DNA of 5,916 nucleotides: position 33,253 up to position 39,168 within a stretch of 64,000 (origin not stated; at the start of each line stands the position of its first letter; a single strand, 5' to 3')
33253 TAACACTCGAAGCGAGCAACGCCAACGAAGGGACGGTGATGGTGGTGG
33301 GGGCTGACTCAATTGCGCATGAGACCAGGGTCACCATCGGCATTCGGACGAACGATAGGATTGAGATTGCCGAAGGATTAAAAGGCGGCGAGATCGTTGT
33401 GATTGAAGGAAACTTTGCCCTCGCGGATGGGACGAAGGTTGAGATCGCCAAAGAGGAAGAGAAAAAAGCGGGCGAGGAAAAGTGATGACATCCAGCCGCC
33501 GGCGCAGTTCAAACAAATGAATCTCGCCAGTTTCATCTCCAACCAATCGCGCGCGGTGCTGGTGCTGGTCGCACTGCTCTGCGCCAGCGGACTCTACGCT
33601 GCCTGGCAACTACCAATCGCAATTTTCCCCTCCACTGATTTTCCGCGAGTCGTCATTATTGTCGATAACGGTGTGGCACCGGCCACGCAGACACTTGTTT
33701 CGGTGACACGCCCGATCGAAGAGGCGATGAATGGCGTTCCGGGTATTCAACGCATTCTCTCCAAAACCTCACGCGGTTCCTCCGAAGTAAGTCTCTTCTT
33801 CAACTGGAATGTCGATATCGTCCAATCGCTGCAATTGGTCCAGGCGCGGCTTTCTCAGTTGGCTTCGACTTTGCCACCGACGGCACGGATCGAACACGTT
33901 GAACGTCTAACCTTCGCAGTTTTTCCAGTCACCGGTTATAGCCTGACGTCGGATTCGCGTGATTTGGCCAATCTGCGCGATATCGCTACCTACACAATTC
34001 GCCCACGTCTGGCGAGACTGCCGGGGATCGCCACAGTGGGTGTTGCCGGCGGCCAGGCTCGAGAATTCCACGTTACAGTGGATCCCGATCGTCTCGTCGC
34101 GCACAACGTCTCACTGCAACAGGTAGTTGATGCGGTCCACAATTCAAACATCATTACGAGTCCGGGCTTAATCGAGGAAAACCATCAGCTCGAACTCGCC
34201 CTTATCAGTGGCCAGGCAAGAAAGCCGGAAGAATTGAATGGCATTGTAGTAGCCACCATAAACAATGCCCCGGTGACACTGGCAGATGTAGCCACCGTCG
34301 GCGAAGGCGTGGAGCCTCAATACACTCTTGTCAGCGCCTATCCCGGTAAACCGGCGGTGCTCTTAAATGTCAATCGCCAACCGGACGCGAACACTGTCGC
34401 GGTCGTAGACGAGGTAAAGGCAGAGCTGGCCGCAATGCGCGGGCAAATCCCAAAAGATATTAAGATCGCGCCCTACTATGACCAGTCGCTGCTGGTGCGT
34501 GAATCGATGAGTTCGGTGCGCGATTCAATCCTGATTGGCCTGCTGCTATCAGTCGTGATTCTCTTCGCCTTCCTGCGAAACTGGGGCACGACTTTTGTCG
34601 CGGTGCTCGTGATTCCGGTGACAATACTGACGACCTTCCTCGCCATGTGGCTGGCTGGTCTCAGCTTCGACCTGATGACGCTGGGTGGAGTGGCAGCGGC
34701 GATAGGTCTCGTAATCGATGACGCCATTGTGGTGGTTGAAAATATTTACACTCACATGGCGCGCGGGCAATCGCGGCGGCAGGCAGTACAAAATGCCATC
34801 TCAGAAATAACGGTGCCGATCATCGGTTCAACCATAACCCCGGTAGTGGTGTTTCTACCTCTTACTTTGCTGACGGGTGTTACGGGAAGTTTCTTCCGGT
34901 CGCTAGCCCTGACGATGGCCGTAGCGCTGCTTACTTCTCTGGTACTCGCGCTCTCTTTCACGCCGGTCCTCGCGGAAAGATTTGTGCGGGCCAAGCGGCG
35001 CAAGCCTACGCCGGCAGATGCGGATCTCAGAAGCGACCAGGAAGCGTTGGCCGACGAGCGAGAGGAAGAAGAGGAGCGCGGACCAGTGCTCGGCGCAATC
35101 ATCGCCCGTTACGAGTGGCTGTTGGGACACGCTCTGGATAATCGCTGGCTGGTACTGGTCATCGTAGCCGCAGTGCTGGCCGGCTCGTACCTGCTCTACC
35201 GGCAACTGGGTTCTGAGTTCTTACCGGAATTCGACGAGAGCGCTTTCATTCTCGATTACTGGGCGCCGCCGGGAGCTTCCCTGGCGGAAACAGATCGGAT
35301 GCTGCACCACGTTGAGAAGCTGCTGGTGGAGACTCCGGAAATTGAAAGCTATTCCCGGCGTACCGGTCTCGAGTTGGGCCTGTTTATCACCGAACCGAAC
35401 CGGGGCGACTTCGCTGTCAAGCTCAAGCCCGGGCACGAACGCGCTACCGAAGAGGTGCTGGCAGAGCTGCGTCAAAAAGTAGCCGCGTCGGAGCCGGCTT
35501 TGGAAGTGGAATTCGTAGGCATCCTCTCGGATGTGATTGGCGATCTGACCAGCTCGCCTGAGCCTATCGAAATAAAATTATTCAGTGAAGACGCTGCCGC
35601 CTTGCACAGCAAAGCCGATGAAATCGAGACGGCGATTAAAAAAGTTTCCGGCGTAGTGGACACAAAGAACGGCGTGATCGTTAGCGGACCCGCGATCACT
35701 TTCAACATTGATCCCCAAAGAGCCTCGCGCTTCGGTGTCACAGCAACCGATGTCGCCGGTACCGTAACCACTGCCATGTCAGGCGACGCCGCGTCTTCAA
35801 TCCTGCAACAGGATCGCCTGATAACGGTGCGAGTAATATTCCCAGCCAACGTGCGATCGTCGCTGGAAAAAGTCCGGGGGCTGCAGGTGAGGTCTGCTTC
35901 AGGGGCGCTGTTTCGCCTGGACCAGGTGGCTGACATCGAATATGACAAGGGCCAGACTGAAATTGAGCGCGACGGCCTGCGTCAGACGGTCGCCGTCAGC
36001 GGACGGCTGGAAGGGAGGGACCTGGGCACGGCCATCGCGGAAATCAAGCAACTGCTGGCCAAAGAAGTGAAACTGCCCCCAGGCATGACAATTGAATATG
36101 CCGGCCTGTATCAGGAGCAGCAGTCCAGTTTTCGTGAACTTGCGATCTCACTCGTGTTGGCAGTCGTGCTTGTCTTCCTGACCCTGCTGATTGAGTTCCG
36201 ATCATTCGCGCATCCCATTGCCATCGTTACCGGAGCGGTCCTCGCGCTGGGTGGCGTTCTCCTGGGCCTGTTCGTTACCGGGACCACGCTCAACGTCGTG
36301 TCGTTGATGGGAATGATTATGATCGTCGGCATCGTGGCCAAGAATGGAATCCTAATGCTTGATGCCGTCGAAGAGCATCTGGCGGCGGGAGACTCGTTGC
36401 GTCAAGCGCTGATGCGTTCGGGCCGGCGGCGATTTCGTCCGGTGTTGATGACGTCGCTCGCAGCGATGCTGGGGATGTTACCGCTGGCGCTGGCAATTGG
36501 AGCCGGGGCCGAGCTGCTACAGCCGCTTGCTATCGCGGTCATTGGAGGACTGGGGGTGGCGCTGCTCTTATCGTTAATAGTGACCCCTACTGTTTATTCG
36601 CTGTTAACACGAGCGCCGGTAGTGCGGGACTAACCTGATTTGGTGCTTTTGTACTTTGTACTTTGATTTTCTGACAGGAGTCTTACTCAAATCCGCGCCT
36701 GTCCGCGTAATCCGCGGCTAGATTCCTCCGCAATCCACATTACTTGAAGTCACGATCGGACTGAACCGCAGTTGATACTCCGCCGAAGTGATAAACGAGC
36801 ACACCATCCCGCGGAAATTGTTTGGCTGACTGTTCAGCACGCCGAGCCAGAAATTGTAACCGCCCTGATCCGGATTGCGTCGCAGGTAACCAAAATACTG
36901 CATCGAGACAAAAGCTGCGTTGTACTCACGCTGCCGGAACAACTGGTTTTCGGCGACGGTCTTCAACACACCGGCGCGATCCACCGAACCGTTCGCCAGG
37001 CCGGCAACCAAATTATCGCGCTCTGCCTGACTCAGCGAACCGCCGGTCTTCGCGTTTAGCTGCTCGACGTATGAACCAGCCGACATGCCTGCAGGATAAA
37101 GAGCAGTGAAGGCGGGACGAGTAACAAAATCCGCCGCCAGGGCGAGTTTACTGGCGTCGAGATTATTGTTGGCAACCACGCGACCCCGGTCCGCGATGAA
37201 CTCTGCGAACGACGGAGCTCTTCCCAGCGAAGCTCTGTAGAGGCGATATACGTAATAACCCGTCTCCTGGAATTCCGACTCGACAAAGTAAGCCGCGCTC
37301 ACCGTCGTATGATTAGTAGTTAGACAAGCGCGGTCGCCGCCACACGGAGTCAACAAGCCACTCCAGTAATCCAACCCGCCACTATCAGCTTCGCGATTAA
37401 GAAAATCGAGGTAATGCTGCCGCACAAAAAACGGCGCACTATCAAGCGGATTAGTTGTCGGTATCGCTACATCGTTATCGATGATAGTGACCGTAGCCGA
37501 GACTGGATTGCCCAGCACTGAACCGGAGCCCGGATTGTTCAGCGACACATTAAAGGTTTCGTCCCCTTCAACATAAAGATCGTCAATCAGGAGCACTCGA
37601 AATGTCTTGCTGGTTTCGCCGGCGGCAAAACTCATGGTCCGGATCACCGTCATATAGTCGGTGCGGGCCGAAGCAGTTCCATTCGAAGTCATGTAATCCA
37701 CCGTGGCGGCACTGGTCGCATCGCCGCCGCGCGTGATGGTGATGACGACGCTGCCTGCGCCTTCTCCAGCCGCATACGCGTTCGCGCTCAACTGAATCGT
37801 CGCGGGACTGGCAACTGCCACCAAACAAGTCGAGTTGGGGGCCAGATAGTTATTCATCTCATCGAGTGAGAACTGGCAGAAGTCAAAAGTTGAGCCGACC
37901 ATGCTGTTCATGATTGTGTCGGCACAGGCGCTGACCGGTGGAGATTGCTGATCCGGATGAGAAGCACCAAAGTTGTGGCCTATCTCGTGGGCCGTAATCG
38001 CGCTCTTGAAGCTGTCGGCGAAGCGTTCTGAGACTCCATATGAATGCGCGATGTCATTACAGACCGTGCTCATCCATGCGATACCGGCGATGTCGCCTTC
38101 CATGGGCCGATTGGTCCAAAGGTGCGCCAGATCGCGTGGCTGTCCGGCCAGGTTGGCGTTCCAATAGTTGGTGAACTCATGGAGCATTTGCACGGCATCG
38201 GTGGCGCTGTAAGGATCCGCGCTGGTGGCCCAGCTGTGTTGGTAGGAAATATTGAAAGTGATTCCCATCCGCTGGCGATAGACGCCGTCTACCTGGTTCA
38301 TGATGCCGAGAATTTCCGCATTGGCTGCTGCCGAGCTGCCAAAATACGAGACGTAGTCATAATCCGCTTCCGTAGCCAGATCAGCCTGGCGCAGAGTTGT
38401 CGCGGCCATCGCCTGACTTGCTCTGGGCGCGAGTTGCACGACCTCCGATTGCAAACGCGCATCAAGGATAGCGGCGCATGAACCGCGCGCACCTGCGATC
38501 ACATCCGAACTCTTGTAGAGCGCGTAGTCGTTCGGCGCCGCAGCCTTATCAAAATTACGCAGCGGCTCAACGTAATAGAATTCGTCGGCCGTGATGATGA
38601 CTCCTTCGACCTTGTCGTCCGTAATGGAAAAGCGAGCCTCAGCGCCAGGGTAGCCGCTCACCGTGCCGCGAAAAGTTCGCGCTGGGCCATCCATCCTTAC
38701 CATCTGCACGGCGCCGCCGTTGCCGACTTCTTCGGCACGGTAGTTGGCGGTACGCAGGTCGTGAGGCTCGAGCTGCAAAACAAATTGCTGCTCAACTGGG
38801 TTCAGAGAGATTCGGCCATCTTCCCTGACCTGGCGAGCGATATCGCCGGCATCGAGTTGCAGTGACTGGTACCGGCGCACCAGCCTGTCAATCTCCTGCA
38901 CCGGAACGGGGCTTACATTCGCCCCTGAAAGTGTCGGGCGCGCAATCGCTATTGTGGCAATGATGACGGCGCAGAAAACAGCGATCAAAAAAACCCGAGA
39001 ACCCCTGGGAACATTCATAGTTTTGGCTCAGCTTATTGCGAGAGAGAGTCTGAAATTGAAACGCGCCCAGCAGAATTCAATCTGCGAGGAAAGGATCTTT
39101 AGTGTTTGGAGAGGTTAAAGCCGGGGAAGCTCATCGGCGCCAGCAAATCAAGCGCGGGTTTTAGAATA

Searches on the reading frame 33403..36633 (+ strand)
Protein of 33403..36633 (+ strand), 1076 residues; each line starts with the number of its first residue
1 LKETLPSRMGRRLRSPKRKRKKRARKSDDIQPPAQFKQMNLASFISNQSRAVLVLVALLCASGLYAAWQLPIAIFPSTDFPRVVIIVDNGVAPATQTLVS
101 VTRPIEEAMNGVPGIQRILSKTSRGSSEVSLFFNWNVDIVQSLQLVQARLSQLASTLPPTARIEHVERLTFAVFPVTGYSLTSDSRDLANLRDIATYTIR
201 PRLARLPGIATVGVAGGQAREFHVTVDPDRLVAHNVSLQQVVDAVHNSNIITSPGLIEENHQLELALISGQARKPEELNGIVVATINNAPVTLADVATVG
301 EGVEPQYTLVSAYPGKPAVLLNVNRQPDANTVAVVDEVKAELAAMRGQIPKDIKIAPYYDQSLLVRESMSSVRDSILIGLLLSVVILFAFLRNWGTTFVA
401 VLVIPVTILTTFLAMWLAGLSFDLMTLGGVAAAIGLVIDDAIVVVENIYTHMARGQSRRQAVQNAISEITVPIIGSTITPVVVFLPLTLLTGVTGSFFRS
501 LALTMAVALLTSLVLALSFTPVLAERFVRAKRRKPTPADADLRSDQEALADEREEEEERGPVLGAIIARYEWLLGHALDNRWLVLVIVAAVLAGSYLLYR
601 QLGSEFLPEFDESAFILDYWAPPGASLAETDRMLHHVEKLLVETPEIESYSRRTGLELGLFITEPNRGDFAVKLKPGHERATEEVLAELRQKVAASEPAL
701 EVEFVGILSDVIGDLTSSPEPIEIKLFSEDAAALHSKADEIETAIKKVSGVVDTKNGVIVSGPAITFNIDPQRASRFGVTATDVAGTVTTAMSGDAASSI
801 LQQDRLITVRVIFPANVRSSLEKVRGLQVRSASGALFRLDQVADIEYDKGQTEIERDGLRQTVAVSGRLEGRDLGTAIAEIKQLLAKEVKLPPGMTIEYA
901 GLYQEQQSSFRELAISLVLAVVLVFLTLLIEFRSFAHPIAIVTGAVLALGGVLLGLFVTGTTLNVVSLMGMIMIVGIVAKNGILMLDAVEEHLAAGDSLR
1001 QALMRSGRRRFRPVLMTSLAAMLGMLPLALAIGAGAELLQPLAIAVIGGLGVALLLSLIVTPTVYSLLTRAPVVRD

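Call 10: search_protein_families(library=pfam, proteins=[window:33403-36633:+], max_evalue=0.00001)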
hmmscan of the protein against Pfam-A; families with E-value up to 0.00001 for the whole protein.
window:33403-36633:+ (1076 aa): 3 families
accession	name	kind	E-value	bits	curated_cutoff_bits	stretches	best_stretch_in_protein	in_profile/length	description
PF00873.25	ACR_tran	-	3.6e-245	816.6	28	1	47-1068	7-1020/1021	AcrB/AcrD/AcrF family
PF03176.21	MMPL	-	4.9e-10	39.3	20.5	1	860-1071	89-305/333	MMPL family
PF02355.23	SecD_SecF_C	-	4.2e-09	36.5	20.5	0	380-511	42-170/189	Protein export membrane protein SecD/SecF, C-terminal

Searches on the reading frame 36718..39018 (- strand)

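Call 9: search_protein_families(library=pfam, proteins=[window:36718-39018:-], max_evalue=0.00001)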
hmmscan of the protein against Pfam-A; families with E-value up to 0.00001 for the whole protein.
window:36718-39018:- (766 aa): 7 families
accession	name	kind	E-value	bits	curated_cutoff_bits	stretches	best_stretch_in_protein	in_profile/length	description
PF13688.12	Reprolysin_5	-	3.9e-22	79.9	27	1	209-372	2-186/196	Metallo-peptidase family M12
PF03160.20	Calx-beta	-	5e-22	78.6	27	1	405-516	5-119/119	Calx-beta domain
PF13583.11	Reprolysin_4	-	4.6e-18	66.1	22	1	208-365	1-163/203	Metallo-peptidase family M12B Reprolysin-like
PF13946.11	DUF4214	-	1.8e-17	63.6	23.2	1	694-751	10-71/72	Domain of unknown function (DUF4214)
PF13582.12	Reprolysin_3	-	2.1e-17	64.2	22.4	1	235-354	3-122/123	Metallo-peptidase family M12B Reprolysin-like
PF13574.12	Reprolysin_2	-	1.5e-14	54.8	27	1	231-408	3-186/195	Metallo-peptidase family M12B Reprolysin-like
PF01421.25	Reprolysin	-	6.9e-14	52.8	20.8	1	228-400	20-197/200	Reprolysin (M12B) family zinc metalloprotease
